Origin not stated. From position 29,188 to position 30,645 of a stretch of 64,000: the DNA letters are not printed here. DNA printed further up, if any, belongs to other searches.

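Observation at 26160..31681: Secreted TPR/Ig/caspase-like protease is paired with a propeller-sensor PP2C phosphatase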

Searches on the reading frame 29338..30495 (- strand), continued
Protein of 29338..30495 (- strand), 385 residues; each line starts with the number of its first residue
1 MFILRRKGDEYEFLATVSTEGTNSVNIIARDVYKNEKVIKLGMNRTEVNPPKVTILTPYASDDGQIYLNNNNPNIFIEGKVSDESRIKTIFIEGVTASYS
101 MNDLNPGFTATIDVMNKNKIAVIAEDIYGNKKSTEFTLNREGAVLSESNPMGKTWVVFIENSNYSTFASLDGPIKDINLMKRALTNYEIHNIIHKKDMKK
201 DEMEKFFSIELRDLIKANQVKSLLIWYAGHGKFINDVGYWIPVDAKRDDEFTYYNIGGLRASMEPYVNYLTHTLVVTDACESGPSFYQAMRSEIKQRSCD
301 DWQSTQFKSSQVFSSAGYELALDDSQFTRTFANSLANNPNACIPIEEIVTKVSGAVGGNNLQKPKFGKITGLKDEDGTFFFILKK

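Call 41: search_protein_families(library=pfam, proteins=[L116:4512-6653:+, L081:2753-3262:+, L081:3241-4842:+, L083:3852-5042:+, L083:5226-6614:+, L116:669-2132:+, L118:12585-13127:+], max_evalue=0.001)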
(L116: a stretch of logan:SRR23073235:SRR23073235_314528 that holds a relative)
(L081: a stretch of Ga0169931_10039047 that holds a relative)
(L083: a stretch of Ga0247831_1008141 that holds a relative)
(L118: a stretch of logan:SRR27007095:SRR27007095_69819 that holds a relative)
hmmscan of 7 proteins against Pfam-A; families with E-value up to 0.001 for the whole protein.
L116:4512-6653:+ (714 aa): 5 families
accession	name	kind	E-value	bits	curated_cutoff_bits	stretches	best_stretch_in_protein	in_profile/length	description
PF07494.17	Reg_prop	-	2.6e-68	217.6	20.4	5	379-400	2-23/24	Two component regulator propeller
PF07495.19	Y_Y_Y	-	6.7e-09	36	26.6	1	668-713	3-48/65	Y_Y_Y domain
PF08450.18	SGL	-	5.1e-06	26.7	26.3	0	337-407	43-111/246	SMP-30/Gluconolactonase/LRE-like region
PF16819.11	DUF5074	-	7.4e-05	22.4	27.2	0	515-568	153-202/353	Domain of unknown function (DUF5074)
PF23748.1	Beta-prop_LRRK2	-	0.00046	19.7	26.9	0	422-451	271-300/359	LRRK2 beta propeller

L081:2753-3262:+ (169 aa): 2 families
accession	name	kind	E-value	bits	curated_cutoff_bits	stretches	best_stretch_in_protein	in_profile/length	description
PF00085.26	Thioredoxin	-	0.00056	20.3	23.5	0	18-55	14-51/103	Thioredoxin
PF13098.12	Thioredoxin_2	-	0.00072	20.3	27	0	21-122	4-95/104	Thioredoxin-like domain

L081:3241-4842:+ (533 aa): 2 families
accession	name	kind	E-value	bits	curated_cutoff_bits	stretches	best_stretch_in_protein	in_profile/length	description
PF18962.6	Por_Secre_tail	-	2.1e-08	34.8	27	1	453-531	1-75/75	Secretion system C-terminal sorting domain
PF03712.20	Cu2_monoox_C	-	0.00012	22.1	23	1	321-413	45-129/157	Copper type II ascorbate-dependent monooxygenase, C-terminal domain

L083:3852-5042:+ (396 aa): 3 families
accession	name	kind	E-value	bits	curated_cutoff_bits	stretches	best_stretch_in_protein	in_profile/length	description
PF18962.6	Por_Secre_tail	-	9.9e-10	39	27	1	327-393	2-74/75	Secretion system C-terminal sorting domain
PF15902.12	Sortilin-Vps10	-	8.4e-08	31.9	33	1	53-197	3-161/446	Sortilin, neurotensin receptor 3,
PF19755.4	DUF6242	-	1.6e-07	31.8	29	0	69-146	142-217/217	Domain of unknown function (DUF6242)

L083:5226-6614:+ (462 aa): 2 families
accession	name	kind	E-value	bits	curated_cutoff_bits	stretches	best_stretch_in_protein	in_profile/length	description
PF00144.29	Beta-lactamase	-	1.6e-54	185.7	27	1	42-348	19-312/329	Beta-lactamase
PF11954.13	DUF3471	-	6.3e-12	46.2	29.3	1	375-450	6-89/103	Domain of unknown function (DUF3471)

L116:669-2132:+ (487 aa): 1 family
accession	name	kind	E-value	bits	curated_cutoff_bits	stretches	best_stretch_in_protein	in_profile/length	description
PF18990.6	DUF5723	-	1e-18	68.6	26.8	1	183-433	94-349/376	Family of unknown function (DUF5723)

L118:12585-13127:+ (180 aa): 0 families

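Call 54: predict_structure(alignment_id=A6)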
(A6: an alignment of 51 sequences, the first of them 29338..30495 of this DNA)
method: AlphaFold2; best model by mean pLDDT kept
length: 385 residues; sequences in the alignment: 51
mean_pLDDT: 88.5   pTM: 0.73
mean pLDDT of the five models: 88.5, 88.0, 87.9, 87.1, 83.1
residues with pLDDT >= 90: 218; 70-90: 144; 50-70: 23; < 50: 0
segments of 3 or more residues with pLDDT < 50: none
pLDDT, mean of each block of 10 residues (from residue 1): 79 85 88 93 83 93 87 93 95 97 96 95 95 95 79 94 91 91 92 97 96 90 94 87 95 89 86 89 57 78 86 77 81 94 93 84 83 88 80
secondary structure, 60 per line:
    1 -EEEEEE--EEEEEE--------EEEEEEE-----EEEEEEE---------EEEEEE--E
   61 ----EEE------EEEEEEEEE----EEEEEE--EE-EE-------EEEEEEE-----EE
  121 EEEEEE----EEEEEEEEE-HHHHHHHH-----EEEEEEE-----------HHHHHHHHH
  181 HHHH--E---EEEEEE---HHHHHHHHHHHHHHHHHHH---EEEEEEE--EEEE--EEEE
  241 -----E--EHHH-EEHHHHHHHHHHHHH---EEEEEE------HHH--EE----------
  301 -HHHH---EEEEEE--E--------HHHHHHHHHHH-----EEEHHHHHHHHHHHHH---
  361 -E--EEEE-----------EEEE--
elements in order: E2-7 E10-15 E24-30 E36-42 E52-57 E65-67 E74-82 E87-92 E107-113 E119-126 E131-139 H141-148 E154-160 H172-184 E191-196 H200-218 E222-228 E231-234 E237-240 H256-268 E272-277 H302-305 E309-314 H326-336 E342-344 H345-357 E365-368 E380-383

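Call 57: find_encoding_contigs(protein=P0001, flank=1000, max_places=2)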
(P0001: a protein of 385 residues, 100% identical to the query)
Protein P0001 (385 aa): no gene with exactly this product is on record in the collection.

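Call 69: find_homologous_proteins(query=L113:2904-5243:+, max_evalue=1e-30)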
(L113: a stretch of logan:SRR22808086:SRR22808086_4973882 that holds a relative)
Query L113:2904-5243:+ (780 aa): 798 proteins with E <= 1e-30 among 8000 candidates; the best 120 are listed.
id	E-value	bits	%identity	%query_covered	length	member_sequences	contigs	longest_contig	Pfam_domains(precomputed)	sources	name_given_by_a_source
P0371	0.0e+0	1777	100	100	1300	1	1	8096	PF07495.20,PF07494.18,PF02518.32,PF00512.32,PF24796.2,PF00072.31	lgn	-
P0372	0.0e+0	1522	84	100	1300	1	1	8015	PF07495.20,PF07494.18,PF02518.32,PF00512.32,PF24796.2,PF00072.31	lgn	-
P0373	1.4e-145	505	35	99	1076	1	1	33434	PF07495.20,PF07494.18,PF07228.18,PF08450.19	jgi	jgi:ligand-binding sensor domain-containing protein/serine phosphatase RsbU (regulator of sigma subu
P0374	3.1e-143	497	35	99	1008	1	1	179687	PF07495.20,PF07494.18,PF00211.26,PF08450.19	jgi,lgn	jgi:ligand-binding sensor domain-containing protein/class 3 adenylate cyclase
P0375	4.5e-141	490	35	99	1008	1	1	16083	PF07495.20,PF07494.18,PF00211.26,PF08450.19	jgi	-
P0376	2.2e-140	488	34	98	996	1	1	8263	PF07495.20,PF07494.18,PF00211.26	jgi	jgi:ligand-binding sensor domain-containing protein/class 3 adenylate cyclase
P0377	2.6e-140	487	35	99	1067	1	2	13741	PF07495.20,PF07494.18,PF07228.18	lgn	-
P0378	6.6e-137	476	35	99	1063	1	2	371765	PF07495.20,PF07494.18,PF07228.18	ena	-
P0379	1.5e-136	475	35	99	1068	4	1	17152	PF07495.20,PF23748.2,PF07494.18,PF07228.18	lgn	-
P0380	4.1e-136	473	35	99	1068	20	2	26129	PF07495.20,PF23748.2,PF07494.18,PF07228.18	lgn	-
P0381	1.9e-135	471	35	97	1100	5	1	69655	PF07495.20,PF23748.2,PF07494.18,PF07228.18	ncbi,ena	-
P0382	2.5e-135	471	34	99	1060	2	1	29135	PF07495.20,PF07494.18,PF07228.18,PF08450.19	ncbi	ncbi:MAG: hypothetical protein Kow0079_06640 [Vicingaceae bacterium]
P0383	1.4e-132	462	33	99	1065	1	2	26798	PF07495.20,PF07494.18,PF07228.18,PF08450.19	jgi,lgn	jgi:ligand-binding sensor domain-containing protein/serine phosphatase RsbU (regulator of sigma subu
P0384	1.7e-131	458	33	99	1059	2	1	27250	PF07495.20,PF07494.18,PF07228.18,PF08450.19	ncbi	-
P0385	3.1e-131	457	34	99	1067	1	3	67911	PF07495.20,PF07494.18,PF07228.18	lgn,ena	-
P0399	4.2e-119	417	31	99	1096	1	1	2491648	PF07495.20,PF07494.18,PF07228.18,PF08450.19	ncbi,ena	-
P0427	2.6e-102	362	26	96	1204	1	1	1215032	PF07495.20,PF07494.18,PF07228.18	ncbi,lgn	ncbi:MAG: two-component regulator propeller domain-containing protein [Bacteroidota bacterium]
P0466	1.1e-87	313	27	99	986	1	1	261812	PF07495.20,PF07494.18,PF24684.2,PF00211.26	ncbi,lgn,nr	ncbi:MAG: triple tyrosine motif-containing protein [Ignavibacteriales bacterium]|nr:triple tyrosine 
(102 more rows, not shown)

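Call 70: find_encoding_contigs(protein=P0374, flank=6000, max_places=2)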
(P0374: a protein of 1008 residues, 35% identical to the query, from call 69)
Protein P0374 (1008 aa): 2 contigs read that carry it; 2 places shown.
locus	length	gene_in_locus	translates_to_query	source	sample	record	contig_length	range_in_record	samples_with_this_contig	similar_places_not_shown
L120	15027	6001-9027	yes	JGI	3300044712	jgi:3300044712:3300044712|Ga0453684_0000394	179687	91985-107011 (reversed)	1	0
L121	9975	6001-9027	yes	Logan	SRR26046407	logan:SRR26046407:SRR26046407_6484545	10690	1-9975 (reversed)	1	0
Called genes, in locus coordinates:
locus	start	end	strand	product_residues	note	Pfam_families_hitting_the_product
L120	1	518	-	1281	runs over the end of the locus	PF03176:MMPL, PF01553:Acyltransferase, PF00891:Methyltransf_2 (weak), PF05175:MTS, PF08241:Methyltransf_11, PF08242:Methyltransf_12, PF13649:Methyltransf_25, PF13847:Methyltransf_31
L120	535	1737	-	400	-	PF00535:Glycos_transf_2, PF09835:DUF2062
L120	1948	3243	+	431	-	PF00520:Ion_trans, PF07885:Ion_trans_2, PF00027:cNMP_binding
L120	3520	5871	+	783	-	PF12895:ANAPC3 (faint), PF13428:TPR_14 (faint), PF00515:TPR_1 (faint), PF07719:TPR_2 (faint), PF13174:TPR_6 (faint), PF13181:TPR_8 (faint), PF13371:TPR_9 (faint), PF13414:TPR_11 (faint), +5 more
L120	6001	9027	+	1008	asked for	PF07494:Reg_prop (faint), PF08450:SGL (faint), PF07495:Y_Y_Y, PF00211:Guanylate_cyc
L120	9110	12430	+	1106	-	PF07690:MFS_1, PF13646:HEAT_2 (faint), PF00027:cNMP_binding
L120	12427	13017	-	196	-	PF01966:HD (faint)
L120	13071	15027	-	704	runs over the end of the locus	PF17874:TPR_MalT (faint), PF07719:TPR_2 (faint), PF13176:TPR_7 (faint), PF24885:TPR_NPHP3 (weak), PF13424:TPR_12, PF00515:TPR_1 (weak), PF13424:TPR_12, PF00211:Guanylate_cyc, +2 more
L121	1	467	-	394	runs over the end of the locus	?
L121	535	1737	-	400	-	PF00535:Glycos_transf_2, PF09835:DUF2062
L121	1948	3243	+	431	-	PF00520:Ion_trans, PF07885:Ion_trans_2, PF00027:cNMP_binding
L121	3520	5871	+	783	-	PF12895:ANAPC3 (faint), PF13428:TPR_14 (faint), PF00515:TPR_1 (faint), PF07719:TPR_2 (faint), PF13174:TPR_6 (faint), PF13181:TPR_8 (faint), PF13371:TPR_9 (faint), PF13414:TPR_11 (faint), +5 more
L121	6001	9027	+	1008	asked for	PF07494:Reg_prop (faint), PF08450:SGL (faint), PF07495:Y_Y_Y, PF00211:Guanylate_cyc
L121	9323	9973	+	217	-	?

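Call 71: find_encoding_contigs(protein=P0466, flank=6000, max_places=1)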
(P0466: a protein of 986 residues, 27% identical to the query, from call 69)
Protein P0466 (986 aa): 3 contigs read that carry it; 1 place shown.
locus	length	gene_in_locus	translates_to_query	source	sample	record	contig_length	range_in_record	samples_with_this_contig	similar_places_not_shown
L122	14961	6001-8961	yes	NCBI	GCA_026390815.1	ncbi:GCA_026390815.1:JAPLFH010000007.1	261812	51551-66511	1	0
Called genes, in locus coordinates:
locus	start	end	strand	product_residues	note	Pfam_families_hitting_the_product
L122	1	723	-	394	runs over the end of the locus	PF00389:2-Hacid_dh, PF01842:ACT (faint), PF02826:2-Hacid_dh_C, PF03446:NAD_binding_2 (weak)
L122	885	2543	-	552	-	PF17391:Urocanase_N, PF01175:Urocanase, PF17392:Urocanase_C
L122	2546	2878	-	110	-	-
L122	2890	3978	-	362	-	PF00962:A_deaminase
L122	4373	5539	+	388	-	PF06552:TOM20_plant (faint), PF12895:ANAPC3 (faint), PF13424:TPR_12 (faint), PF13429:TPR_15 (faint), PF14561:TPR_20 (faint), PF20308:TPR-S (faint), PF14559:TPR_19 (weak), PF13414:TPR_11, +12 more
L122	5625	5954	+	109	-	PF11950:DUF3467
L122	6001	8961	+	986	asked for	PF24684:Vgb_lyase (faint), PF07494:Reg_prop (weak), PF07495:Y_Y_Y, PF00211:Guanylate_cyc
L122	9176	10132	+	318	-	PF18962:Por_Secre_tail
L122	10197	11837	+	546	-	-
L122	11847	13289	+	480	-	PF18990:DUF5723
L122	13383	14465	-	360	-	PF03739:LptF_LptG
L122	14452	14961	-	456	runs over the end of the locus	PF03739:LptF_LptG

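Call 72: find_encoding_contigs(protein=P0427, flank=6000, max_places=1)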
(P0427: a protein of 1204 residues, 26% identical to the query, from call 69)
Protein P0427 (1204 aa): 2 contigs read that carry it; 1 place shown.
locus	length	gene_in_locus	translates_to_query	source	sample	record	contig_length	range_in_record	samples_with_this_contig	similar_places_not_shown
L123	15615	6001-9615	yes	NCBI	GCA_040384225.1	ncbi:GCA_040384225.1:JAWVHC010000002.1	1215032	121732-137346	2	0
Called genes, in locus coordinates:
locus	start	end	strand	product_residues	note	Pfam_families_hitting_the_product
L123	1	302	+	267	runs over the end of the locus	PF01925:TauE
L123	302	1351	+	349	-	PF02618:YceG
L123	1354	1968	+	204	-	PF00270:DEAD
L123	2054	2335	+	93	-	PF12823:DUF3817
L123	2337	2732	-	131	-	PF08818:DUF1801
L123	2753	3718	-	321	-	-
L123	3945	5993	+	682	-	PF00171:Aldedh, PF01575:MaoC_dehydratas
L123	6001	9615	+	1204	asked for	PF07494:Reg_prop (weak), PF07495:Y_Y_Y, PF07228:SpoIIE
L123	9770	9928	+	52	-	-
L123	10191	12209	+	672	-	PF07719:TPR_2 (faint), PF13181:TPR_8 (faint), PF13374:TPR_10 (faint), PF13424:TPR_12, PF13424:TPR_12, PF00515:TPR_1 (weak), PF13424:TPR_12, PF07228:SpoIIE, +2 more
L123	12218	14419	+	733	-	PF24885:TPR_NPHP3 (weak), PF07719:TPR_2 (faint), PF13181:TPR_8 (faint), PF13374:TPR_10 (faint), PF13424:TPR_12, PF00515:TPR_1 (weak), PF13424:TPR_12 (weak), PF07228:SpoIIE, +1 more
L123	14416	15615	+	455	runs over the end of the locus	PF07228:SpoIIE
